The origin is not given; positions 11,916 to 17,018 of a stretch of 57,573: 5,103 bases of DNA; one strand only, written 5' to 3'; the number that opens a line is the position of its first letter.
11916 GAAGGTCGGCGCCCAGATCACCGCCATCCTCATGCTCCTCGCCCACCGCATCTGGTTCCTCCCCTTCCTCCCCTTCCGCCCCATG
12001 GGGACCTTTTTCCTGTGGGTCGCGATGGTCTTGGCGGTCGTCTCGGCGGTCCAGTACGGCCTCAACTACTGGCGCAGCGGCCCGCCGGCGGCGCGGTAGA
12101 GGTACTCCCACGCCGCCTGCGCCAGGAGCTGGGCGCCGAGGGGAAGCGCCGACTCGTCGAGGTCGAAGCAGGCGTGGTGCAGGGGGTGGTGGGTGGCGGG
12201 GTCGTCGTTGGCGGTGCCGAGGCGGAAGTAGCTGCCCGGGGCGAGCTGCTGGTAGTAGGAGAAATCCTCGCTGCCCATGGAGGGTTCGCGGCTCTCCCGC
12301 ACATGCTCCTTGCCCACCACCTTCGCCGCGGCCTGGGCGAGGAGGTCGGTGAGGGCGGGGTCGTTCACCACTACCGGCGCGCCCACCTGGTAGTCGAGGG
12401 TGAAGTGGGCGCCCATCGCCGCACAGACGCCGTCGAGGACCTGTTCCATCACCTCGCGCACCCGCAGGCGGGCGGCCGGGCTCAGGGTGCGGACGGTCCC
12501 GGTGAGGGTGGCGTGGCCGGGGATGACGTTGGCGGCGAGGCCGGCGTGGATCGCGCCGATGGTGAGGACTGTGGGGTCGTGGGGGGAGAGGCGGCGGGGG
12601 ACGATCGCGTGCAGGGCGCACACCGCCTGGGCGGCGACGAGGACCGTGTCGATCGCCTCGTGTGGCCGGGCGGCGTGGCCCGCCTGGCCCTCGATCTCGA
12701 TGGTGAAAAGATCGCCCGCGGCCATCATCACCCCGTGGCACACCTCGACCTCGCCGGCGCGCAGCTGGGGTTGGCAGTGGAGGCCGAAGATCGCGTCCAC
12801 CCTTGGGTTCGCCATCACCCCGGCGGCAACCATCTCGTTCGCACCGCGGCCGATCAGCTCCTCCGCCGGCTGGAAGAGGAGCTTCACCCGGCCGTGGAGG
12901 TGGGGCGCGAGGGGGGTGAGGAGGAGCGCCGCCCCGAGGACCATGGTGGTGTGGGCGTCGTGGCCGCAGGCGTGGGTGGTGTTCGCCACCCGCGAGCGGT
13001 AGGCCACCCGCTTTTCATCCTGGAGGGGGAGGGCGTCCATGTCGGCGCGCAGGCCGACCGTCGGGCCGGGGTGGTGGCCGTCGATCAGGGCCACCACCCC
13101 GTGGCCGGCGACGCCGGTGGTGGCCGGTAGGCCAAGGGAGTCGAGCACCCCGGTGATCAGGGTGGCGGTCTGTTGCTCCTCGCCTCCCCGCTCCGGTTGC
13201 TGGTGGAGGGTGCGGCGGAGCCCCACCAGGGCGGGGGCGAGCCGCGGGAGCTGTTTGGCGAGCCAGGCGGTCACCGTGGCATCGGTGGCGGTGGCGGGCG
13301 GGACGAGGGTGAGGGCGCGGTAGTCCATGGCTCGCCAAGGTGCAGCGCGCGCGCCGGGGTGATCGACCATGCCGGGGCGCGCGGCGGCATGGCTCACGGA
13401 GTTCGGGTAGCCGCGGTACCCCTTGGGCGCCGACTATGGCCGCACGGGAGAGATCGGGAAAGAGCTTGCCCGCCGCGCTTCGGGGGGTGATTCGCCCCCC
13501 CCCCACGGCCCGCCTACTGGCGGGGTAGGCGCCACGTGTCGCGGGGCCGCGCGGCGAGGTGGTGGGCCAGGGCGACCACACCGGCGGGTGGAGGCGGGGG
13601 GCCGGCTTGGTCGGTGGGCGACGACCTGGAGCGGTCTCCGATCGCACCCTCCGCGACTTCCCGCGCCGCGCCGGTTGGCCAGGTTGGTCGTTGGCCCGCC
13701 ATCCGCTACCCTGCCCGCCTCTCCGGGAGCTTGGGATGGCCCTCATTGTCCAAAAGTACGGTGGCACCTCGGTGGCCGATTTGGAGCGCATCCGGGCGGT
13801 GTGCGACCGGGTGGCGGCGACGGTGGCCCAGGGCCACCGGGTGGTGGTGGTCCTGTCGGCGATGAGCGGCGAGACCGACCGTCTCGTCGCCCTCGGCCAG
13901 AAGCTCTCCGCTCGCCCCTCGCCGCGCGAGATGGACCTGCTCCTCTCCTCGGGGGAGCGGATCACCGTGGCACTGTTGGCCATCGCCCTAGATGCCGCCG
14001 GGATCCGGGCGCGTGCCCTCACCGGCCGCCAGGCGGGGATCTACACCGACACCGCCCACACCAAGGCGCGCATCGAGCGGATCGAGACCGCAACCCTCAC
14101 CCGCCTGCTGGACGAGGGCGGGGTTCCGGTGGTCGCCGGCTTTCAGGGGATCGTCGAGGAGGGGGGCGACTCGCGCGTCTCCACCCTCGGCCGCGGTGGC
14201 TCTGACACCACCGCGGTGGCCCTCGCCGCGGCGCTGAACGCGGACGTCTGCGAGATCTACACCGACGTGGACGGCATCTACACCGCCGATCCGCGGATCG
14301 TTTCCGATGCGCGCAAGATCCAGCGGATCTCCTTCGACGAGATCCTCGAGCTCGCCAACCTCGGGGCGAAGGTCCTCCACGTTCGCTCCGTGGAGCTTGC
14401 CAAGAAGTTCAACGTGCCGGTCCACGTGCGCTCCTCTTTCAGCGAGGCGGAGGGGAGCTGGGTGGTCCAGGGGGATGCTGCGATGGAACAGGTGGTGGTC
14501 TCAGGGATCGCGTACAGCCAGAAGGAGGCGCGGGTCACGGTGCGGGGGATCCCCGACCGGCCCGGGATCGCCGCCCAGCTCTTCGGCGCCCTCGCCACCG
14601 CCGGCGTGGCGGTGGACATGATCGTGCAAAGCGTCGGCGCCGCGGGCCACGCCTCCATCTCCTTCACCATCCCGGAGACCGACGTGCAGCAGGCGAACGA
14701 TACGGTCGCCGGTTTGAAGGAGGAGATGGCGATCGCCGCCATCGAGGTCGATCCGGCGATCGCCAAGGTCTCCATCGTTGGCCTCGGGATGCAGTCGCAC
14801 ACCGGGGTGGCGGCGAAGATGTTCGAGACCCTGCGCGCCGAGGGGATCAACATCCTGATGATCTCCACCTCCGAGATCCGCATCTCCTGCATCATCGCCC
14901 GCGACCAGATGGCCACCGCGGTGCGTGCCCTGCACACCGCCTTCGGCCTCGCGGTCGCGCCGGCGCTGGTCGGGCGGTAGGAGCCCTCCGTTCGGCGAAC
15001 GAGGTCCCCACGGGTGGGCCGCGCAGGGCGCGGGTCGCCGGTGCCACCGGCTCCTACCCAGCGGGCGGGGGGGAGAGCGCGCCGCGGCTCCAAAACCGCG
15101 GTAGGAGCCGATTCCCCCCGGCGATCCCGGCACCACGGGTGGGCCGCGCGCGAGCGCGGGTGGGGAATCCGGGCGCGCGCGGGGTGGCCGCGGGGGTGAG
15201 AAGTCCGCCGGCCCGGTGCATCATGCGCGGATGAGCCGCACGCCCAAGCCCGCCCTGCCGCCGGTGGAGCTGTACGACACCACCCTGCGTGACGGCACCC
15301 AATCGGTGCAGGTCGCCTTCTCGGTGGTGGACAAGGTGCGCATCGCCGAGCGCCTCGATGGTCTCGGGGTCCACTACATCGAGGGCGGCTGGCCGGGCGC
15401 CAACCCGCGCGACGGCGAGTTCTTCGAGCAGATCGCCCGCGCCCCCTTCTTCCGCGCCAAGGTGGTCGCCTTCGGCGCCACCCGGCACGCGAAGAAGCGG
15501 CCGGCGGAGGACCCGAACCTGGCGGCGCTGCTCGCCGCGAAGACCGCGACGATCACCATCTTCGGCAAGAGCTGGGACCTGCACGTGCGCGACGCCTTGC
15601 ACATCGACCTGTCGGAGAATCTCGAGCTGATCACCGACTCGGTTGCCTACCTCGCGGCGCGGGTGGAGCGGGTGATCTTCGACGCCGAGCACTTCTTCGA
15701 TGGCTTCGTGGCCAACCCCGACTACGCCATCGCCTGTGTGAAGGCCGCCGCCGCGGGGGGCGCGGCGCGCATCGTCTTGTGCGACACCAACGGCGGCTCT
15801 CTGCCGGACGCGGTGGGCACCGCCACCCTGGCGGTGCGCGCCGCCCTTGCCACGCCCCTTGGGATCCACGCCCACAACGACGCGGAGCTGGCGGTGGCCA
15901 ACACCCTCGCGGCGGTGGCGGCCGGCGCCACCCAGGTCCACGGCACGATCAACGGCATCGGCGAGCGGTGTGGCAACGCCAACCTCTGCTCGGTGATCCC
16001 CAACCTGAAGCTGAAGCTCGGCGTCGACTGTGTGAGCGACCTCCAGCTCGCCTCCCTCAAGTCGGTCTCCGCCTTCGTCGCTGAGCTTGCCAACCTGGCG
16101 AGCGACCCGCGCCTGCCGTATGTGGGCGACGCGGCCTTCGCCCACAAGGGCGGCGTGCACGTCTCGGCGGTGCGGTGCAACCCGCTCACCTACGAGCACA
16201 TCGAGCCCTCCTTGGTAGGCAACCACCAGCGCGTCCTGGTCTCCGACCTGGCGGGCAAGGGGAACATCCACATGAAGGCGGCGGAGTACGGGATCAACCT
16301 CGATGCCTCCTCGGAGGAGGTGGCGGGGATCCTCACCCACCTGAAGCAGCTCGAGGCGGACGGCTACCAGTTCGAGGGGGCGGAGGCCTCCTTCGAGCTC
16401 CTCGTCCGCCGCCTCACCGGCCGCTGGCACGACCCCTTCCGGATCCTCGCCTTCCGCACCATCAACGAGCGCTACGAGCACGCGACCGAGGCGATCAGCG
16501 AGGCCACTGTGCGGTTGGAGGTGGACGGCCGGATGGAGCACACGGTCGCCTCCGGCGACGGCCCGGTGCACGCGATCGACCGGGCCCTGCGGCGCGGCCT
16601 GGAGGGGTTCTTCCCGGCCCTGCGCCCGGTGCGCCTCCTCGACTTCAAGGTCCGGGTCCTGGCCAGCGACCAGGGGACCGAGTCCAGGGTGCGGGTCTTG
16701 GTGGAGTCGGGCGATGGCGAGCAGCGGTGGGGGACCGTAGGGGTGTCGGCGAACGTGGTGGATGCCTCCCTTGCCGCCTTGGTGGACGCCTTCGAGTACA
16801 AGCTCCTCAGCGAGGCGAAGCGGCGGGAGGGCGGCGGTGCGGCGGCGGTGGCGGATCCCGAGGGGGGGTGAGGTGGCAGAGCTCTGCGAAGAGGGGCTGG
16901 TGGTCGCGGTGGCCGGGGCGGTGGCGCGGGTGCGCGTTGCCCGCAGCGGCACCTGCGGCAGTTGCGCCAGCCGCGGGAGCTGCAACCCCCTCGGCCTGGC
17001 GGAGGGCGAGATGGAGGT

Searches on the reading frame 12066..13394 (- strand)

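Call 74: search_protein_families(library=pfam, proteins=[window:12066-13394:-], max_evalue=0.00001)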
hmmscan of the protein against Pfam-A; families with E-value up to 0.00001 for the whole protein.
window:12066-13394:- (442 aa): 2 families
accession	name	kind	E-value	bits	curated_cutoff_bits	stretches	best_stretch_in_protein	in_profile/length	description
PF01546.33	Peptidase_M20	-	5.2e-44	151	24.6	1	115-428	2-204/206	Peptidase family M20/M25/M40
PF07687.19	M20_dimer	-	4.2e-12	46.4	21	1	230-321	9-100/107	Peptidase dimerisation domain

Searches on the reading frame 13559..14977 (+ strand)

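Call 74: search_protein_families(library=pfam, proteins=[window:13559-14977:+], max_evalue=0.00001)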
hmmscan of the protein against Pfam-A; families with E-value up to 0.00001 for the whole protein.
window:13559-14977:+ (473 aa): 4 families
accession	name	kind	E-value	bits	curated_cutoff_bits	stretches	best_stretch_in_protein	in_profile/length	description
PF00696.33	AA_kinase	-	3.1e-59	201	24.9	1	62-292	2-234/234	Amino acid kinase family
PF22468.2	ACT_9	-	7.1e-38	128.6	27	2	404-462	1-61/61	ACT domain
PF13840.12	ACT_7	-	9.3e-23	80.3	27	1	397-459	2-64/65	ACT domain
PF01842.31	ACT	-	5.1e-14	52.2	27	1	330-382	6-57/66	ACT domain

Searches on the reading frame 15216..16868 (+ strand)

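Call 74: search_protein_families(library=pfam, proteins=[window:15216-16868:+], max_evalue=0.00001)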
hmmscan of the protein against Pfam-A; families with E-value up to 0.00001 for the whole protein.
window:15216-16868:+ (551 aa): 3 families
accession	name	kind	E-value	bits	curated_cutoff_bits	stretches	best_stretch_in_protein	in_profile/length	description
PF00682.25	HMGL-like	-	4.2e-48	164.4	29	1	17-288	2-260/260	HMGL-like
PF08502.15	LeuA_dimer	-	1.9e-22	80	24.9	1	389-529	3-130/131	LeuA allosteric (dimerisation) domain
PF22617.1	HCS_D2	-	4.6e-15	56.2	27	1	303-380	2-78/82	Homocitrate synthase post-HMGL domain-like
